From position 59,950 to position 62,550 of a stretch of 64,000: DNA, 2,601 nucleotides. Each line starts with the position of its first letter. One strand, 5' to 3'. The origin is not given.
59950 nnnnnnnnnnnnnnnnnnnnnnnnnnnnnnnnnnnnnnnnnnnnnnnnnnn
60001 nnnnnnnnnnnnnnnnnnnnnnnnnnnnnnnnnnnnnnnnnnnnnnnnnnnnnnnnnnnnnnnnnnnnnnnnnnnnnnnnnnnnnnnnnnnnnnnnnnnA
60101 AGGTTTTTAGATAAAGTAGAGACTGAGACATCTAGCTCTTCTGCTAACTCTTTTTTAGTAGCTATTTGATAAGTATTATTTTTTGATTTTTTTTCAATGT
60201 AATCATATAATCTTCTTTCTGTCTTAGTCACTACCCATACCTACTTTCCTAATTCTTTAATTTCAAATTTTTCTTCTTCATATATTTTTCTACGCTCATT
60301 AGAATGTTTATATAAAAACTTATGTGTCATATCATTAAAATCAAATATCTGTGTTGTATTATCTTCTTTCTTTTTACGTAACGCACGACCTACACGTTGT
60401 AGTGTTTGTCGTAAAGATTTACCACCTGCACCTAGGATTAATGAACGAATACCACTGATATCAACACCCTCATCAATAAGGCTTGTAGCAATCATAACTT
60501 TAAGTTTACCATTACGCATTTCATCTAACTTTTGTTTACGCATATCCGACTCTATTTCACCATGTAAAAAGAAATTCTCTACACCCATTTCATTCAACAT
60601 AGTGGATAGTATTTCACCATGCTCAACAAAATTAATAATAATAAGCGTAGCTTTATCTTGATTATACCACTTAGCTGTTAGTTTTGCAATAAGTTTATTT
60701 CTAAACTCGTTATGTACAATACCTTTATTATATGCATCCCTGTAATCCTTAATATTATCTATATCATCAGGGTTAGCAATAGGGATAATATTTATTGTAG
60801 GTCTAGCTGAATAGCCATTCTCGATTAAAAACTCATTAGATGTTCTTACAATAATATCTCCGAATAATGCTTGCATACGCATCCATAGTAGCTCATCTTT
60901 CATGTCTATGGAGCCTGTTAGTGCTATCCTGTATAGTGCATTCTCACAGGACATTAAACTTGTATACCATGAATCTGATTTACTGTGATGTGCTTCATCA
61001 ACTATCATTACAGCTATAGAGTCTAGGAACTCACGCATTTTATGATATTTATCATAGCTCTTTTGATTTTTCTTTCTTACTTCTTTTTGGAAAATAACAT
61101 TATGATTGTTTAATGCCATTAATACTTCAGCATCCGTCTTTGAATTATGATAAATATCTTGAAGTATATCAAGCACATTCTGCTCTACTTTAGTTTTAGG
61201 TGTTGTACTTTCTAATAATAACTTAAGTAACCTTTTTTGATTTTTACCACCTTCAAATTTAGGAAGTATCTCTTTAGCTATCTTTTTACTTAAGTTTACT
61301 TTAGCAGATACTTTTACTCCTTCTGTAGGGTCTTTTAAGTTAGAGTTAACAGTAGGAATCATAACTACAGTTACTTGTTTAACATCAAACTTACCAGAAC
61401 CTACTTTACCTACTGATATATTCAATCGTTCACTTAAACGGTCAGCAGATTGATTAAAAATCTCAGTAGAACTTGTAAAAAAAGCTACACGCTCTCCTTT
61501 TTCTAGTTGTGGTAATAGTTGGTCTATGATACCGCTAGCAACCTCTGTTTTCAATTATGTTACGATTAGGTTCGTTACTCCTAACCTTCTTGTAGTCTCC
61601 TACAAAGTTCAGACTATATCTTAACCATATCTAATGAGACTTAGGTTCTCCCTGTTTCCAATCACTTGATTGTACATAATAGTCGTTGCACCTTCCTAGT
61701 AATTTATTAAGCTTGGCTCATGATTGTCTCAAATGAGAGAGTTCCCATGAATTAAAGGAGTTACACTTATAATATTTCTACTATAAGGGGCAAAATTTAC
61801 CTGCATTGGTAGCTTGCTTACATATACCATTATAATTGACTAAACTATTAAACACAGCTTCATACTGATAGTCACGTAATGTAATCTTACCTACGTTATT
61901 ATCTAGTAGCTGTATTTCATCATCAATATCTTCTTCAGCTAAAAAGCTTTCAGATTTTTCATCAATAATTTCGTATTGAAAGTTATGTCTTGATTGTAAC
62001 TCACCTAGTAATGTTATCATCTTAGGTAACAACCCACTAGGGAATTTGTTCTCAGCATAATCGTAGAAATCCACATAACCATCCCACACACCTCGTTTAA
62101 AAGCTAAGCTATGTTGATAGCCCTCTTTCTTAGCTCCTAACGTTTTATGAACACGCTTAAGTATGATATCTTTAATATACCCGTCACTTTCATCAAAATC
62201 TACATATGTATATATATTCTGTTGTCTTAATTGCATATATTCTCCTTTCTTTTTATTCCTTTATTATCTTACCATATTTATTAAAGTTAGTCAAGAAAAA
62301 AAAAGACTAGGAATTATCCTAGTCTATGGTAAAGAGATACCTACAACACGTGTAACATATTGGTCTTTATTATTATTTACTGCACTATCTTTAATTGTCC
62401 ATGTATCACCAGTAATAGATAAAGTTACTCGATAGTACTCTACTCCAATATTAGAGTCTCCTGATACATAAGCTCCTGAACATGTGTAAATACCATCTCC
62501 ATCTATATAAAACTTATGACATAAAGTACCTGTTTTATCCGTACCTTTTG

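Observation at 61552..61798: Compact ORF-less group I intron in the SF2 helicase Walker A motif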

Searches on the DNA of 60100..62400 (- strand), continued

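Call 40: search_rna_families(sources=[L010, L011, L012, L013, L014, L016, L017, L018, L019], threshold=gathering)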
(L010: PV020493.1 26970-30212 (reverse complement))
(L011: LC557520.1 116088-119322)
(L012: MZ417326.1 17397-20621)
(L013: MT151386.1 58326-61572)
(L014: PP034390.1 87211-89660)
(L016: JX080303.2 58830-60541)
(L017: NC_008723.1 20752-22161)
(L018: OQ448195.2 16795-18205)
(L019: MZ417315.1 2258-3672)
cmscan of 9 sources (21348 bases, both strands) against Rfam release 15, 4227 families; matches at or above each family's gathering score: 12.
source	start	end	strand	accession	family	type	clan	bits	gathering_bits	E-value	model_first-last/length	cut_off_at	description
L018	551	774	+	RF00028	Intron_gpI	Intron;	-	106.2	50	4.7e-27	1-253/253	no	Group I catalytic intron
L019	247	476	+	RF00028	Intron_gpI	Intron;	-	103.7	50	2.8e-26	1-253/253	no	Group I catalytic intron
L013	1452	1710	+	RF00028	Intron_gpI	Intron;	-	100.9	50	1.9e-25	1-253/253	no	Group I catalytic intron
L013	1177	1401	+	RF00028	Intron_gpI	Intron;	-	97.4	50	2.2e-24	1-253/253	no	Group I catalytic intron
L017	554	773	+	RF00028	Intron_gpI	Intron;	-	96.1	50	5.3e-24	1-253/253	no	Group I catalytic intron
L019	553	778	+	RF00028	Intron_gpI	Intron;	-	95.1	50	1e-23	1-253/253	no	Group I catalytic intron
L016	847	1074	+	RF00028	Intron_gpI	Intron;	-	92.1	50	8.5e-23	1-253/253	no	Group I catalytic intron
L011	1484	1701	+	RF00028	Intron_gpI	Intron;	-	90.6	50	2.2e-22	1-253/253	no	Group I catalytic intron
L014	1089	1308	+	RF00028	Intron_gpI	Intron;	-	83.2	50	3.9e-20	1-253/253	no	Group I catalytic intron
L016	506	783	+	RF00028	Intron_gpI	Intron;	-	78.4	50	1e-18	1-253/253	no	Group I catalytic intron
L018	164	463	+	RF00028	Intron_gpI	Intron;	-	68.6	50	8.9e-16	1-253/253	no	Group I catalytic intron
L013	810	1096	+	RF00028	Intron_gpI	Intron;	-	63.6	50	2.9e-14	1-253/253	no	Group I catalytic intron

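Call 41: get_annotated_region(hit=H102, flank=400)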
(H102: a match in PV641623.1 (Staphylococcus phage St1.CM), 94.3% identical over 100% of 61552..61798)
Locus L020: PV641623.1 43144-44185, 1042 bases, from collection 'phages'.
description: Staphylococcus phage St1.CM, complete genome.
organism: Staphylococcus phage St1.CM (NCBI taxid 3423646)
taxonomy: Viruses
host: Staphylococcus aureus; source: sewage water; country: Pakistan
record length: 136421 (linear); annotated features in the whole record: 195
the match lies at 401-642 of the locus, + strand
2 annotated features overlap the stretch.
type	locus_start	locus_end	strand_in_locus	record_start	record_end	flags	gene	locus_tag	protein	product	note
CDS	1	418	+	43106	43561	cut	-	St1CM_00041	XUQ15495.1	DNA helicase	-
CDS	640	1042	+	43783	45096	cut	-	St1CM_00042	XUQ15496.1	DNA helicase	-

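Call 42: get_annotated_region(hit=H99, flank=400)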
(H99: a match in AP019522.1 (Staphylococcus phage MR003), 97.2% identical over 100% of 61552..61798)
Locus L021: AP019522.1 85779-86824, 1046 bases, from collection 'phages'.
description: Staphylococcal phage MR003 DNA, complete genome.
organism: Staphylococcus phage MR003 (NCBI taxid 2496589)
taxonomy: Viruses; Duplodnaviria; Heunggongvirae; Uroviricota; Caudoviricetes; Herelleviridae; Twortvirinae; Silviavirus
host: Staphylococcus aureus RN4220; source: wastewater; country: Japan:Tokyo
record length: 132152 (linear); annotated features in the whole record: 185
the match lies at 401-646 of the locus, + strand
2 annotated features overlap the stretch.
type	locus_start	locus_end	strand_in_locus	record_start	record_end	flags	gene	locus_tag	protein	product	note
CDS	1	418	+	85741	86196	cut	-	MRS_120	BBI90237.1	DNA helicase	-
CDS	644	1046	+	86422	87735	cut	-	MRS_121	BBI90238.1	DNA helicase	-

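Call 43: get_annotated_region(hit=H98, flank=400)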
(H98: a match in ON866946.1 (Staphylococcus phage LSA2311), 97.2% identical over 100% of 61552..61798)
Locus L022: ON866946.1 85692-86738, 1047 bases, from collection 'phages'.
description: Staphylococcus phage LSA2311, complete genome.
organism: Staphylococcus phage LSA2311 (NCBI taxid 2961719)
taxonomy: Viruses; Duplodnaviria; Heunggongvirae; Uroviricota; Caudoviricetes; Herelleviridae; Twortvirinae; Silviavirus
host: Staphylococcus aureus ATCC 25923; source: household sewage; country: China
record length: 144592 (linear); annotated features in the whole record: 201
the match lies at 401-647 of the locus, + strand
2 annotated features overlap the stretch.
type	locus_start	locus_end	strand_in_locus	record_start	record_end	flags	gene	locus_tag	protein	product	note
CDS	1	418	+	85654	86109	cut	-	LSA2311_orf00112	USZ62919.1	DNA helicase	-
CDS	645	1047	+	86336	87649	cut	-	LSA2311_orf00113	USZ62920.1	DNA helicase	-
